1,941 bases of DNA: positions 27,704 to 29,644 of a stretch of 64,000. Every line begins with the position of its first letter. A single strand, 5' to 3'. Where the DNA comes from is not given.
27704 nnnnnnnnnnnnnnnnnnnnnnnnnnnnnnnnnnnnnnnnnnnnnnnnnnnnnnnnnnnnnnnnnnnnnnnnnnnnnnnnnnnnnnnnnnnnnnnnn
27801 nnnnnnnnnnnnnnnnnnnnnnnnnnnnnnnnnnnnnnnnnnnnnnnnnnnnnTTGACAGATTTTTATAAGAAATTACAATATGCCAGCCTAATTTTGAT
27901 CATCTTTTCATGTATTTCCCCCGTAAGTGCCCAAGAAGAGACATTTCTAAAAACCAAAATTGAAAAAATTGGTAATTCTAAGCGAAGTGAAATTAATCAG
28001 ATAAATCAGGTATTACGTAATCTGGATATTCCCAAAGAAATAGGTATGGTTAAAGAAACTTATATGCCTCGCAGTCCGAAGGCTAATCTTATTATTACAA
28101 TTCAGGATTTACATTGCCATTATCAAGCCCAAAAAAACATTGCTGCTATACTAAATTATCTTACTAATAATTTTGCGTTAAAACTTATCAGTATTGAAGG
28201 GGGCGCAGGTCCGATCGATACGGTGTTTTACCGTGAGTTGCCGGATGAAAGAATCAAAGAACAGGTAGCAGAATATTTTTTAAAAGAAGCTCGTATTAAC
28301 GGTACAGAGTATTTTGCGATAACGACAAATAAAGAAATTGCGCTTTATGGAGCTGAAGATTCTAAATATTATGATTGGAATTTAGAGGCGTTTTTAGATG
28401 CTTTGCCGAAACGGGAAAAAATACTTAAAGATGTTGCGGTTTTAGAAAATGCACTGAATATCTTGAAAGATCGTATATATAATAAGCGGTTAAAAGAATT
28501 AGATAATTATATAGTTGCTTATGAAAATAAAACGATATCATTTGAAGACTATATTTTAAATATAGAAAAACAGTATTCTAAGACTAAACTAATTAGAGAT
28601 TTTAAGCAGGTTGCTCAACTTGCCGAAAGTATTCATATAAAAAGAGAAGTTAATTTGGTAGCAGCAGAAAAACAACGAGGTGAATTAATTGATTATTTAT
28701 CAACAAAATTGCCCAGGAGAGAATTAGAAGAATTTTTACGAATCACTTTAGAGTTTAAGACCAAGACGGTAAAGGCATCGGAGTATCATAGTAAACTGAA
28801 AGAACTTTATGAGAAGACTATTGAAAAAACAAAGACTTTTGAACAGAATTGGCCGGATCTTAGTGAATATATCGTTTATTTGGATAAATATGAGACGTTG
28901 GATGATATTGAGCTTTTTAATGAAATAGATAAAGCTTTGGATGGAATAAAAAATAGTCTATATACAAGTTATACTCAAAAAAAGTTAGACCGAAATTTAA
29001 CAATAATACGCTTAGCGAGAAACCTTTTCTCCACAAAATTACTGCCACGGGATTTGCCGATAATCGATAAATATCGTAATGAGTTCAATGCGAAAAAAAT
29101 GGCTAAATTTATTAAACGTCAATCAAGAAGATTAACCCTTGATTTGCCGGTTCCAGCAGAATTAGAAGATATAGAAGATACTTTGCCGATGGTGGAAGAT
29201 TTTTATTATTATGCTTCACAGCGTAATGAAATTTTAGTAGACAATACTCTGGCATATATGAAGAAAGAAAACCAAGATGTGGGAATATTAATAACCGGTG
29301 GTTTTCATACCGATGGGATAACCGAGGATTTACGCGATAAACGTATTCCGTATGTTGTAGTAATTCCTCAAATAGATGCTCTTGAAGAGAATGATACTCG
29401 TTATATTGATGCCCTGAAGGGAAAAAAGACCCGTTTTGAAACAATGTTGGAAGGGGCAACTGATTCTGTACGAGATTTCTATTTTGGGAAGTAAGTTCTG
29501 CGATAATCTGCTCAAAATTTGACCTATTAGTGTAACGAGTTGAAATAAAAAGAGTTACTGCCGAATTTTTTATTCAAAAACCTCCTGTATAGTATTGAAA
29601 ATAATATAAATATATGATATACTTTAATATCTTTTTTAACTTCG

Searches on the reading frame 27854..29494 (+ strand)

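Call 10: search_protein_families(library=pfam, proteins=[window:27854-29494:+], max_evalue=0.001)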
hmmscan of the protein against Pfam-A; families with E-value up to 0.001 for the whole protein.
window:27854-29494:+ (546 aa): 1 family
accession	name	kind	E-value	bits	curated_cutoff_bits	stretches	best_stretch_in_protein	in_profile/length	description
PF23202.1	PAH_ZNF598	-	0.00014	22.6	25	0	278-326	7-57/83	ZNF598 PAH domain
